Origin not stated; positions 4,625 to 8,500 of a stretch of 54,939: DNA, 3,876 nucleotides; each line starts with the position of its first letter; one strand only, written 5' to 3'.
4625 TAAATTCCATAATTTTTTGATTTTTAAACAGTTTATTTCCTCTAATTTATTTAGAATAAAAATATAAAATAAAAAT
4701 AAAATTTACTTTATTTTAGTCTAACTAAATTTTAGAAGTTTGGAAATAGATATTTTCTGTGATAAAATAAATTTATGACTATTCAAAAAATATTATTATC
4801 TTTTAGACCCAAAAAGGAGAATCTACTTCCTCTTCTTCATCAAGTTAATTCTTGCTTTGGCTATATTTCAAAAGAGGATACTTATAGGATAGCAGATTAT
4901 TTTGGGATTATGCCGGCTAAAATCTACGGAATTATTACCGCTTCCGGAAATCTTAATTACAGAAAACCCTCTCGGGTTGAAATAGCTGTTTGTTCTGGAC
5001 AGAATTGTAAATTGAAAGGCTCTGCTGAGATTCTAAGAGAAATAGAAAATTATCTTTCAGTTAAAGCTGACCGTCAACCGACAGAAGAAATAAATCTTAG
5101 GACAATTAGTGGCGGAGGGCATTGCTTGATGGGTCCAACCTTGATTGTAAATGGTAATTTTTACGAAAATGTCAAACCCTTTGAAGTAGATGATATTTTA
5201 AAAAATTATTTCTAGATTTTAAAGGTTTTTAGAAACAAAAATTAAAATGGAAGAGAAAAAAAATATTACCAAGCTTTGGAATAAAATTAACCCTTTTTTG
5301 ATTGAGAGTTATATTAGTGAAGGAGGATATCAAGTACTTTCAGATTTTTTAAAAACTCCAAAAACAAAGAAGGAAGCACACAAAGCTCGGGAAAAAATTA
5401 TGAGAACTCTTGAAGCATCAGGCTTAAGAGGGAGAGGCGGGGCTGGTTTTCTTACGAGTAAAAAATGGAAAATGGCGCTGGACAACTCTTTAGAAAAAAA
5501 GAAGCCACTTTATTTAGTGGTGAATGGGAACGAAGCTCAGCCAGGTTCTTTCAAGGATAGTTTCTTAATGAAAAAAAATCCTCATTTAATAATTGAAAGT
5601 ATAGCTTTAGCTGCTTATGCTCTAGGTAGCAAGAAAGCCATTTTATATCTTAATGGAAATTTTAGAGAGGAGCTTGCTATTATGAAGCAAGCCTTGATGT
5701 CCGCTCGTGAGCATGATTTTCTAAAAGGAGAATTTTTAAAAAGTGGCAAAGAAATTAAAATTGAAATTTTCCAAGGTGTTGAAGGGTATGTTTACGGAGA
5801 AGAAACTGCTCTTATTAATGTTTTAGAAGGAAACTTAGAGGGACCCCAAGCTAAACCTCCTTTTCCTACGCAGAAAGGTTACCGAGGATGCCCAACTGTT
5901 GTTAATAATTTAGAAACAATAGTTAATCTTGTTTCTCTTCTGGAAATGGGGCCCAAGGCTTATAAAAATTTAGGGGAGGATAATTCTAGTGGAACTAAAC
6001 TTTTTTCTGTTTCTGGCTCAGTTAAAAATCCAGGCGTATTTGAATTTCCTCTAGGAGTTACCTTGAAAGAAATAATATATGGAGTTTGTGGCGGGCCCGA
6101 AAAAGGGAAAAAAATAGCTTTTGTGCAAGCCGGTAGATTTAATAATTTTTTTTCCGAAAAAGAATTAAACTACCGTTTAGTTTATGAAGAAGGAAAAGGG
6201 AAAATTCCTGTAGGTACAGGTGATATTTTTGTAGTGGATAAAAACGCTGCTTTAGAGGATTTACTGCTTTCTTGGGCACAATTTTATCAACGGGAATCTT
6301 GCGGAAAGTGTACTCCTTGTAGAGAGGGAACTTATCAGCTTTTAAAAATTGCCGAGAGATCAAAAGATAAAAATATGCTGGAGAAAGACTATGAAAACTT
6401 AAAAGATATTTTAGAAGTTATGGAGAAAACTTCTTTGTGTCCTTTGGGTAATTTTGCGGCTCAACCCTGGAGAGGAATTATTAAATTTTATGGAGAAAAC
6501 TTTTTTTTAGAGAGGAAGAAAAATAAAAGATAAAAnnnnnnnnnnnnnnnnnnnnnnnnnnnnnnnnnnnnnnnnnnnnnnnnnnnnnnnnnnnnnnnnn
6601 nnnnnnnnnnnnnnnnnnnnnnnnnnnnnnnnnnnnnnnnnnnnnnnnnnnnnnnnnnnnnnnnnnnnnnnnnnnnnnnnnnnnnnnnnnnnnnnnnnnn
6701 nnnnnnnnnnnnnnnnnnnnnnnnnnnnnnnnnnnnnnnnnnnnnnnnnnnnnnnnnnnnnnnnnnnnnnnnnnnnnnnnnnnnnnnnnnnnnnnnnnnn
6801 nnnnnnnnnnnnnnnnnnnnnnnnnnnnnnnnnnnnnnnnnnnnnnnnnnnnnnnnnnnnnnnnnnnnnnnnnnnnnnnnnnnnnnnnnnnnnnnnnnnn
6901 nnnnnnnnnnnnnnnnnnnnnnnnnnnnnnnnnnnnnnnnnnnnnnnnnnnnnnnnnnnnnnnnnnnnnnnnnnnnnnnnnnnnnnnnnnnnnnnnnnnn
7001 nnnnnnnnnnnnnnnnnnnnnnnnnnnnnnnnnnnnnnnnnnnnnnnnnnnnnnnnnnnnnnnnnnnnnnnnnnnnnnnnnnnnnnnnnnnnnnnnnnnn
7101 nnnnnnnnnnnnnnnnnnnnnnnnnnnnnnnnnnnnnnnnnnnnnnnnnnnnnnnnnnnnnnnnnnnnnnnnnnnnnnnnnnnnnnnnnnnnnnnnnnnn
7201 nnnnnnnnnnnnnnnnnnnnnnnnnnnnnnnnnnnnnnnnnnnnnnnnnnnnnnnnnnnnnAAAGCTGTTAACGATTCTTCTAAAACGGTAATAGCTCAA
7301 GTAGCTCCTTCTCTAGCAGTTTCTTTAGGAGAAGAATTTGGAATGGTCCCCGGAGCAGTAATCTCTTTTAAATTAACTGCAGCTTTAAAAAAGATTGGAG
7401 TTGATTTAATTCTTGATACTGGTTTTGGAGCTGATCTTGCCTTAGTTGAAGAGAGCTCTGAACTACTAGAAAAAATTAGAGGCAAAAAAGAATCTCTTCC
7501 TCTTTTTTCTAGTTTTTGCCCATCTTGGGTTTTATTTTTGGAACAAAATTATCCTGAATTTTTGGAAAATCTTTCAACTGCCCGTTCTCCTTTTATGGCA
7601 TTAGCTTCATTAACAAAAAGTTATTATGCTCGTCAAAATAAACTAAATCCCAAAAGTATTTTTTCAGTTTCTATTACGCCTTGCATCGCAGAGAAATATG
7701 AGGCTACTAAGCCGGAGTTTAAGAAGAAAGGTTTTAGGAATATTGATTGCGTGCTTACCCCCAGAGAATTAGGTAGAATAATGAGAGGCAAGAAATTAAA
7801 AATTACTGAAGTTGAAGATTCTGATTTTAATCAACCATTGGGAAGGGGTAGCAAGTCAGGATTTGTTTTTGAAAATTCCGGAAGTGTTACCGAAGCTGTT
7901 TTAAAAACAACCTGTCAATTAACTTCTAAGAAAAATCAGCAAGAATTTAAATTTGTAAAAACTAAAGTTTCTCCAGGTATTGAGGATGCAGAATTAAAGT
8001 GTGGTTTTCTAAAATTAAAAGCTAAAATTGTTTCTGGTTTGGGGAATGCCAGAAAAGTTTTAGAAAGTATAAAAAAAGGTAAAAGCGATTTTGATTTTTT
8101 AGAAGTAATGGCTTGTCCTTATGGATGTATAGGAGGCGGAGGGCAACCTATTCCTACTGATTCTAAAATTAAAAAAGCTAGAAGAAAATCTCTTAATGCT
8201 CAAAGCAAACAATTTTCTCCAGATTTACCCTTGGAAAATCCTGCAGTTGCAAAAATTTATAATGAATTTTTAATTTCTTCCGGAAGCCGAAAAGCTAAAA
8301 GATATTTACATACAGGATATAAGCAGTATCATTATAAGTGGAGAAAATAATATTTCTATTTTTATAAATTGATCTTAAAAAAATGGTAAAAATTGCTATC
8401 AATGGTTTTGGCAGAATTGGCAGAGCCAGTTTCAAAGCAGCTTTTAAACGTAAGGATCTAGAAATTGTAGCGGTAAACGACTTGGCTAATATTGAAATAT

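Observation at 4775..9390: HydABC-like trio whose [FeFe]-hydrogenase-like subunit keeps the cluster cysteines but not the canonical pocket residues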

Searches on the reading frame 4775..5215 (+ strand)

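Call 3: search_protein_families(library=pfam, proteins=[window:4775-5215:+], max_evalue=0.01)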
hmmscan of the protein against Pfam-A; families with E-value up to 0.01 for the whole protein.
window:4775-5215:+ (146 aa): 1 family
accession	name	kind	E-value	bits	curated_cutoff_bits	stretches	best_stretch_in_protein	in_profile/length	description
PF01257.25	2Fe-2S_thioredx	-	1.1e-25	90.6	24.8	1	3-145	1-144/145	Thioredoxin-like [2Fe-2S] ferredoxin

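Call 4: search_protein_families(library=ncbifam, proteins=[window:4775-5215:+], max_evalue=0.01)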
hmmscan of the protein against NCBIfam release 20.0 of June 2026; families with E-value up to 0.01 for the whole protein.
window:4775-5215:+ (146 aa): 8 families
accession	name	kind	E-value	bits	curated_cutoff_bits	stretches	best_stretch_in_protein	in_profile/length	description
TIGR01958.1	nuoE_fam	subfamily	1.3e-21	77.2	142.4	1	4-145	3-147/148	NADH-quinone oxidoreductase subunit NuoE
NF005725.0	PRK07539.1-5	equivalog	5.1e-17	62.1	220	1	9-145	31-171/174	NADH-quinone oxidoreductase subunit NuoE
NF005722.0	PRK07539.1-2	equivalog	5.4e-17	62.3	141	1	3-145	13-156/157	NADH-quinone oxidoreductase subunit NuoE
NF004638.0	PRK05988.1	equivalog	9.5e-17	61.2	198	1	3-144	14-156/159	formate dehydrogenase subunit gamma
NF005747.0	PRK07571.1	equivalog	2.9e-16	59.6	224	1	9-143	31-166/173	bidirectional hydrogenase complex protein HoxE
NF005721.0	PRK07539.1-1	equivalog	1.6e-15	57.2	308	1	6-143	37-175/292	NADH-quinone oxidoreductase subunit NuoE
NF005723.0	PRK07539.1-3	equivalog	8.1e-06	25.8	226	1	23-128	32-138/158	NADH-quinone oxidoreductase subunit NuoE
NF005724.0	PRK07539.1-4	equivalog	1.8e-05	24.7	280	1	16-144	41-171/240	NADH-quinone oxidoreductase subunit NuoE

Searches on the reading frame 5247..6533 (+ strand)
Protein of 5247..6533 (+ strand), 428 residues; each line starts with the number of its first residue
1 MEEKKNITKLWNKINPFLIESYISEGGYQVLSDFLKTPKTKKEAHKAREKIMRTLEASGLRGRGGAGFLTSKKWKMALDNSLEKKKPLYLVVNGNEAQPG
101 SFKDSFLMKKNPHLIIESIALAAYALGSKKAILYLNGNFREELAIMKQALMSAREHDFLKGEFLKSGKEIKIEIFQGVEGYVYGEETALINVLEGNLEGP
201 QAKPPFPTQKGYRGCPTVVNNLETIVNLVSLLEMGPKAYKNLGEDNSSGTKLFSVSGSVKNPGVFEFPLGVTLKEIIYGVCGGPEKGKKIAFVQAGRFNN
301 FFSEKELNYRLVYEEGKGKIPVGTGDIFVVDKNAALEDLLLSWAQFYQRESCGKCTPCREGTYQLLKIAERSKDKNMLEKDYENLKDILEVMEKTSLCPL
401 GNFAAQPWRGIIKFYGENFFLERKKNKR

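Call 3: search_protein_families(library=pfam, proteins=[window:5247-6533:+], max_evalue=0.01)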
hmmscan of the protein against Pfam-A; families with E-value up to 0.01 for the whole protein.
window:5247-6533:+ (428 aa): 4 families
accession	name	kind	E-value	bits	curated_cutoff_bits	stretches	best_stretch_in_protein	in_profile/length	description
PF01512.22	Complex1_51K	-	5.5e-37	127.4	31.2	1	56-228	2-148/150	Nuo51 FMN-binding domain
PF10589.14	NADH_4Fe-4S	-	1.7e-23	82.8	23.5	1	339-419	2-82/85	NADH-ubiquinone oxidoreductase-F iron-sulfur binding region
PF10531.15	SLBB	-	1.4e-09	38.1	27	1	253-288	2-37/55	SLBB domain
PF22461.2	SLBB_2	-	1.2e-05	25.8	27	1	251-297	1-48/79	SLBB domain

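Call 4: search_protein_families(library=ncbifam, proteins=[window:5247-6533:+], max_evalue=0.01)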
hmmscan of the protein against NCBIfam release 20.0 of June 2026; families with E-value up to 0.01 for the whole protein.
window:5247-6533:+ (428 aa): 6 families
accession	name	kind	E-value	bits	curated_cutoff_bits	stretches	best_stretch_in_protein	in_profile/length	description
TIGR01959.1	nuoF_fam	equivalog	5.4e-108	361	558.65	1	8-419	3-406/410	NADH-quinone oxidoreductase subunit NuoF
NF010120.0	PRK13596.1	equivalog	1.7e-87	293.7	389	1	39-418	31-412/433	NADH-quinone oxidoreductase subunit NuoF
NF008436.0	PRK11278.1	equivalog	4.9e-77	259.7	749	1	9-420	17-423/448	NADH-quinone oxidoreductase subunit NuoF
TIGR01945.1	rnfC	subfamily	1e-10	40.7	245.95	1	38-152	111-220/435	RnfABCDGE type electron transport complex subunit C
NF003454.1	PRK05035.1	equivalog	1.2e-10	40.6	345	1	40-155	115-222/556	electron transport complex subunit RsxC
TIGR04481.1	PR_assoc_PrdC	equivalog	9.9e-10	37.8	490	1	46-277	71-265/425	proline reductase-associated electron transfer protein PrdC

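Call 53: search_solved_structures(query=window:5247-6533:+, show_alignments=2, max_evalue=1e-40)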
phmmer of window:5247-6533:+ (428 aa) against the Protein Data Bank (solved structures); distinct sequences matched with E-value up to 1e-40: 61 (the best 60 are shown).
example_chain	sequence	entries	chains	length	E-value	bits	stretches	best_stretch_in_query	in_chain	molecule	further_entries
7q5y_C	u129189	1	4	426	1.4e-86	294.1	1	16-426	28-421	NADH-quinone oxidoreductase subunit F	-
6hl2_B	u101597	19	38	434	1.5e-86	294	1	16-426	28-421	NADH-quinone oxidoreductase subunit F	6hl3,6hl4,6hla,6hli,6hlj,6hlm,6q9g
9fe7_B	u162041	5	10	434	2.1e-86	293.6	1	16-426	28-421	NADH-quinone oxidoreductase subunit F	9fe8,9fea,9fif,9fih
6r7p_B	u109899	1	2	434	2.8e-86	293.1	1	16-426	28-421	NADH-quinone oxidoreductase subunit F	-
9fii_B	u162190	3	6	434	5.6e-86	292.1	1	16-426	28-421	NADH-quinone oxidoreductase subunit F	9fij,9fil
6q9c_B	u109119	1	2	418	5.7e-86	292.1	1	16-418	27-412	NADH-quinone oxidoreductase subunit F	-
6q9k_B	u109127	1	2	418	1.1e-85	291.2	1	16-418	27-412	NADH-quinone oxidoreductase subunit F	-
9fdj_B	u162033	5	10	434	1.6e-85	290.6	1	16-426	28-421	NADH-quinone oxidoreductase subunit F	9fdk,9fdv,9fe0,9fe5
2fug_1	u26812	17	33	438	5.5e-82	279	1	17-424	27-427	NADH-quinone oxidoreductase chain 1 | NADH-QUINONE OXIDOREDUCTASE SUBUNIT 1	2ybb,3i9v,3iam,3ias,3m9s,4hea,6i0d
7p5h_B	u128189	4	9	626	6.4e-79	268.9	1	19-420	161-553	Fe-hydrogenase, subunit beta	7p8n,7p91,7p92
9n5u_B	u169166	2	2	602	4.3e-77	262.9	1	3-420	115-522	NfnB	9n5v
7q4v_B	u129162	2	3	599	2.8e-75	256.9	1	13-419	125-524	Iron hydrogenase HydB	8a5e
7q4w_B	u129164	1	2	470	2.2e-74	253.9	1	51-419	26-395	Iron hydrogenase HydB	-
8e9g_F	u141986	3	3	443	1.7e-73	251.1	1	7-419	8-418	NADH-quinone oxidoreductase subunit F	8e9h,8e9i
7t2r_B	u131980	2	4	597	1.7e-73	251.1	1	13-422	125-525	NiFe hydrogenase subunit B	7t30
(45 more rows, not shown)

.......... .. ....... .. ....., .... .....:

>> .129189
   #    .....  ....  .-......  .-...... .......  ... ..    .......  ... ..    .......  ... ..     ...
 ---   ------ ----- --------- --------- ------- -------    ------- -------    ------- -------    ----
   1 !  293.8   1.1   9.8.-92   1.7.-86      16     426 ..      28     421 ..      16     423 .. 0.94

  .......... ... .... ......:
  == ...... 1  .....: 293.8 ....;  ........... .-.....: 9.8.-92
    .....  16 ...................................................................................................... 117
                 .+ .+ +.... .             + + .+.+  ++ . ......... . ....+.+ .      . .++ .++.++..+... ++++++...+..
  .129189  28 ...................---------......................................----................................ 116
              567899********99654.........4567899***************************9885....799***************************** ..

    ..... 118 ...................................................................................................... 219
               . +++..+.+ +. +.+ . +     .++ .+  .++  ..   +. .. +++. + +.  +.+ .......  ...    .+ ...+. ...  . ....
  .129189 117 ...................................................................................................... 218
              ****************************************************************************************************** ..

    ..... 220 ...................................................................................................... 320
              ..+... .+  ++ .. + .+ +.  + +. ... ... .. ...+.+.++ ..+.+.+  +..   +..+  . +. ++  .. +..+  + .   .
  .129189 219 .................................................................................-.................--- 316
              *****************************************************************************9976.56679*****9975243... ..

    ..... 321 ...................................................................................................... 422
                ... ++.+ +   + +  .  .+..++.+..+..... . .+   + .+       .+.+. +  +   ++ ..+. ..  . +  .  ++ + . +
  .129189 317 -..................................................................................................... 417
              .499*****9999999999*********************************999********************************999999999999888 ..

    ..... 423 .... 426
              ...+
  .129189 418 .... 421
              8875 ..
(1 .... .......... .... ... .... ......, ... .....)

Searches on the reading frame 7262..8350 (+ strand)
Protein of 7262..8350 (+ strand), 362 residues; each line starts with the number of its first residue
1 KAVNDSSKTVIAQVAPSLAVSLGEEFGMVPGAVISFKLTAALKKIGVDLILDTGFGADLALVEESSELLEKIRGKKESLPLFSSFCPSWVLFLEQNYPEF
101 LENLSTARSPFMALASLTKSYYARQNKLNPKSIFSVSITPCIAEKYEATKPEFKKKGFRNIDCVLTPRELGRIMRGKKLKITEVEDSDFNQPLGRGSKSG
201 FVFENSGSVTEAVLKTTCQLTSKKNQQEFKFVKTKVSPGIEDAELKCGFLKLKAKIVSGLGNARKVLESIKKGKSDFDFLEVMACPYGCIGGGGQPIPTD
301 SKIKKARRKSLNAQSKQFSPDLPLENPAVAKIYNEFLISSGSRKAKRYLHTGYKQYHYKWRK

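Call 44: search_solved_structures(query=window:7262-8350:+, show_alignments=5, max_evalue=1e-60)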
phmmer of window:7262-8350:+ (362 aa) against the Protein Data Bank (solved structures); distinct sequences matched with E-value up to 1e-60: 43.
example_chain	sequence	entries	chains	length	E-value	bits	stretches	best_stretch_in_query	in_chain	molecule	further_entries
8a6t_A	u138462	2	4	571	1.8e-86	293.6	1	2-354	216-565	Electron bifurcating hydrogenase subunit HydA1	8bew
7qv7_D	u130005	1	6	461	7.6e-83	281.6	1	10-354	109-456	Hydrogen dependent carbon dioxide reductase subunit HydA2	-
7qhf_A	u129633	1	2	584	2.7e-71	243.7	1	2-356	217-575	Iron hydrogenase 1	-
9rjo_A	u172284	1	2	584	9.7e-71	241.9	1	2-356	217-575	Iron hydrogenase 1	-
9rj9_A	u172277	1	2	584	9.7e-71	241.8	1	2-356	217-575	Iron hydrogenase 1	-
9rjq_A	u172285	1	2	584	9.7e-71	241.8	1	2-356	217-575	Iron hydrogenase 1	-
4xdc_A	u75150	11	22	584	9.7e-71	241.8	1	2-356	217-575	Iron hydrogenase 1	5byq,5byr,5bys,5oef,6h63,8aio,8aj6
6gly_A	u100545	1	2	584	9.8e-71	241.8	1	2-356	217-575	Iron hydrogenase 1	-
4xdd_A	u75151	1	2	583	9.9e-71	241.8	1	2-356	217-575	Iron hydrogenase 1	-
8cjy_A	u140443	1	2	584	1.3e-70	241.4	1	2-356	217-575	Iron hydrogenase 1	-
6glz_A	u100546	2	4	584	1.3e-70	241.4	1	2-356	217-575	Iron hydrogenase 1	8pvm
6gm3_A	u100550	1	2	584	2.5e-70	240.5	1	2-356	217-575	Iron hydrogenase 1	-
6yf4_A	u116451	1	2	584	2.5e-70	240.5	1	2-356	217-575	Iron hydrogenase 1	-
6gm2_A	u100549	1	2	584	2.5e-70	240.5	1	2-356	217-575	Iron hydrogenase 1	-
6gm4_A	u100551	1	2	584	2.6e-70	240.5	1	2-356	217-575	Iron hydrogenase 1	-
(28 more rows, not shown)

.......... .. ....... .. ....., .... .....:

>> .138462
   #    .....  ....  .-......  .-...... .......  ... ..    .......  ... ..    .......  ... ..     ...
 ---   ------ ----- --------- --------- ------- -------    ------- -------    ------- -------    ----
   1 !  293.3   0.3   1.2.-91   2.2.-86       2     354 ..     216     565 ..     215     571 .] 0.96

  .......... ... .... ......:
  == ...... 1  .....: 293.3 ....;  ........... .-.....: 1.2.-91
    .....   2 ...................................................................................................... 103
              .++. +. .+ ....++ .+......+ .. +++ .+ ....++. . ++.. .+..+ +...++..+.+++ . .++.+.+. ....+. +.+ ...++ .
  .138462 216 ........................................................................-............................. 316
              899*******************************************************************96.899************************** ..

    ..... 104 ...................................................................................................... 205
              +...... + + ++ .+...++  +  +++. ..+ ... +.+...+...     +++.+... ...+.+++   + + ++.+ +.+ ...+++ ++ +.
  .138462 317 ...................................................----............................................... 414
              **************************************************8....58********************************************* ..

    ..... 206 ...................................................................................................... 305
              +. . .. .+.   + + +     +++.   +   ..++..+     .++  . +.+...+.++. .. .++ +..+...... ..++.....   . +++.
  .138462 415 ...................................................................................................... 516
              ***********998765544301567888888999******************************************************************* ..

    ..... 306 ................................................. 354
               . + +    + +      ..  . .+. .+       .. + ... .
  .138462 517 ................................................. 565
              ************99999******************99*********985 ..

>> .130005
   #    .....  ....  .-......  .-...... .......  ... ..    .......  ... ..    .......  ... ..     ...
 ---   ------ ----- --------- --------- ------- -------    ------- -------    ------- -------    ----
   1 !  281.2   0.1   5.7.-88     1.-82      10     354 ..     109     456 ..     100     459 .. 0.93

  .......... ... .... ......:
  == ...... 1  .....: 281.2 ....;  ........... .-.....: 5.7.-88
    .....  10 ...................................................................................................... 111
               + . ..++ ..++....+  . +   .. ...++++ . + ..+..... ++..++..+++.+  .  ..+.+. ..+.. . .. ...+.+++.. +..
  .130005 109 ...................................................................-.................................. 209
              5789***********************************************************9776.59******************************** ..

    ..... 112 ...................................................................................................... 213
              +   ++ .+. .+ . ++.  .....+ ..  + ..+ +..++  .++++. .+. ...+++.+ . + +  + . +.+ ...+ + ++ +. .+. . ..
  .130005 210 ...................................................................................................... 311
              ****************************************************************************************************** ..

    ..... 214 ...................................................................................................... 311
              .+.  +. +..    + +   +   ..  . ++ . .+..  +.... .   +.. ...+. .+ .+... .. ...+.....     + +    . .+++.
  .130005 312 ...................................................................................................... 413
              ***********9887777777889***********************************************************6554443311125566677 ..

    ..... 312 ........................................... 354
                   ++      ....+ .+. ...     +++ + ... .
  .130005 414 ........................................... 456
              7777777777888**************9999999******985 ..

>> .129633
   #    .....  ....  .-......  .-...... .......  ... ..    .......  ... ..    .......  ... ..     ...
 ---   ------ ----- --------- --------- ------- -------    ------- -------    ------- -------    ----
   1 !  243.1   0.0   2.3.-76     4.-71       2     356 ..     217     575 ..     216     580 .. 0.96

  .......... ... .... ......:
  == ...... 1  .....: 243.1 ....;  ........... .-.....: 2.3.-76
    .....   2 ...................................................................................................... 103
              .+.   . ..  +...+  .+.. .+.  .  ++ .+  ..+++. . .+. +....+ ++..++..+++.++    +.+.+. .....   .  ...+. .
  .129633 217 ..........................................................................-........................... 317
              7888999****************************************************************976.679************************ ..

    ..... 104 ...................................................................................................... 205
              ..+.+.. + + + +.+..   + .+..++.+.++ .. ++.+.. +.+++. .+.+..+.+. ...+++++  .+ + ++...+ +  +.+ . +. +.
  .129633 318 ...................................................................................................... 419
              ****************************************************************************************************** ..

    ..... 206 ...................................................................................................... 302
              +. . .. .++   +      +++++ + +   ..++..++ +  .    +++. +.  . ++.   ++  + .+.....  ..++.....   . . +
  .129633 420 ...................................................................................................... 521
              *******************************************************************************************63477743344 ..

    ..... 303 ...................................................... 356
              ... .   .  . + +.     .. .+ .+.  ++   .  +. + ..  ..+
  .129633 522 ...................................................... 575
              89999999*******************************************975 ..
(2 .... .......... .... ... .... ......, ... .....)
